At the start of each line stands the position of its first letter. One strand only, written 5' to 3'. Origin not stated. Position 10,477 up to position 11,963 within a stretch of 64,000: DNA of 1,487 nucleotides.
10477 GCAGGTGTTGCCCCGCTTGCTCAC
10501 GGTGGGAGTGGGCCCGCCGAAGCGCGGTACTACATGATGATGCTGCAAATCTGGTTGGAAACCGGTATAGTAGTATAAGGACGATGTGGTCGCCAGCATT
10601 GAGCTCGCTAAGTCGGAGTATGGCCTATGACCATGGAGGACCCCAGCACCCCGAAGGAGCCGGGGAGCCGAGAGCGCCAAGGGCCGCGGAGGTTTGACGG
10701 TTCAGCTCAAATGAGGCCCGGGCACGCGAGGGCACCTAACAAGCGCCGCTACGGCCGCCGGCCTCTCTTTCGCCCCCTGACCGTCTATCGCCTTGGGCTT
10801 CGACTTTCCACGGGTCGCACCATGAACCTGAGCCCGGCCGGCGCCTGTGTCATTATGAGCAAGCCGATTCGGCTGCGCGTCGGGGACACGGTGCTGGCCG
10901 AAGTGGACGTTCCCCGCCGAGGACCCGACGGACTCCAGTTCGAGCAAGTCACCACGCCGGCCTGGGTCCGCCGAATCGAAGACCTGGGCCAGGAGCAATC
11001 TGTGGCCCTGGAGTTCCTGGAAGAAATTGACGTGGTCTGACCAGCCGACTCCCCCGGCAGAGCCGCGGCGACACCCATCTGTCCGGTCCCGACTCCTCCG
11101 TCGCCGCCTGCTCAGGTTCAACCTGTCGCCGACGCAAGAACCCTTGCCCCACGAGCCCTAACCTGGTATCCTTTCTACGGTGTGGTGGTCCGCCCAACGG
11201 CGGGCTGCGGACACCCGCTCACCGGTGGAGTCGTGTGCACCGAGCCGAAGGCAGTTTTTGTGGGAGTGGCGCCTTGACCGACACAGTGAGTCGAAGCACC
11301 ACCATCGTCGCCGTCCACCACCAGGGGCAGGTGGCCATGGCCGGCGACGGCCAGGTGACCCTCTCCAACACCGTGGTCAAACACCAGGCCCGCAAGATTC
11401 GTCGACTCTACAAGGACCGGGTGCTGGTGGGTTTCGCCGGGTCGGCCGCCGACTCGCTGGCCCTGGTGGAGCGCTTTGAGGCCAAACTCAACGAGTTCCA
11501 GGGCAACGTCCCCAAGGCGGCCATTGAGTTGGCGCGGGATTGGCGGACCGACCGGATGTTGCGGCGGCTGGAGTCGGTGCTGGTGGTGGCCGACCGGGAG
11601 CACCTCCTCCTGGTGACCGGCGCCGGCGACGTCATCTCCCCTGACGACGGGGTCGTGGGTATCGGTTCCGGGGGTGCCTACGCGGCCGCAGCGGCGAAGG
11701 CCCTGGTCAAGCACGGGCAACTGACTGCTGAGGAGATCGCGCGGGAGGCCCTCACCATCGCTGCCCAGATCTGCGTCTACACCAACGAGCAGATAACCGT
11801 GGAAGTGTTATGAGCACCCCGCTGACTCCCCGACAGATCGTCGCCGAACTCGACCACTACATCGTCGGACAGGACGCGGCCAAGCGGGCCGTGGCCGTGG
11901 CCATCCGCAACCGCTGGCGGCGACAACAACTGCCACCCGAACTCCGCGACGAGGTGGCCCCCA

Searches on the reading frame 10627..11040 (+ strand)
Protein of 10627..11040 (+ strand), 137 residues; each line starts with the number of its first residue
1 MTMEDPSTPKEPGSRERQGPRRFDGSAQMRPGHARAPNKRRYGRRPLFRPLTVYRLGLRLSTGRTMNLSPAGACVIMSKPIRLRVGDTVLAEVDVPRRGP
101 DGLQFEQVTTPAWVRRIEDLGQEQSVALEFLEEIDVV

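Call 19: search_protein_families(library=pfam, proteins=[window:10627-11040:+])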
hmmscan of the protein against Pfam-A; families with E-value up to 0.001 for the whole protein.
window:10627-11040:+ (137 aa): 1 family
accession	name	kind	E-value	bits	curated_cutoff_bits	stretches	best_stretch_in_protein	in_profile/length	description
PF07238.19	PilZ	-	3.9e-06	27.6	22.5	1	38-135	1-89/102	PilZ domain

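Call 38: find_encoding_contigs(protein=window:10627-11040:+, flank=10000, max_places=10)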
Protein window:10627-11040:+ (137 aa): no gene with exactly this product is on record in the collection.

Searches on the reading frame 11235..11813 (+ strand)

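Call 49: search_protein_families(library=pfam, proteins=[window:11235-11813:+], max_evalue=0.00001)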
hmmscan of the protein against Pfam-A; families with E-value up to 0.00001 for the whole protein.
window:11235-11813:+ (192 aa): 1 family
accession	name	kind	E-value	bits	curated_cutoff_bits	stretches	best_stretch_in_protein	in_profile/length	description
PF00227.31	Proteasome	-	1.9e-26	93.3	22.4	1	18-191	1-188/189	Proteasome subunit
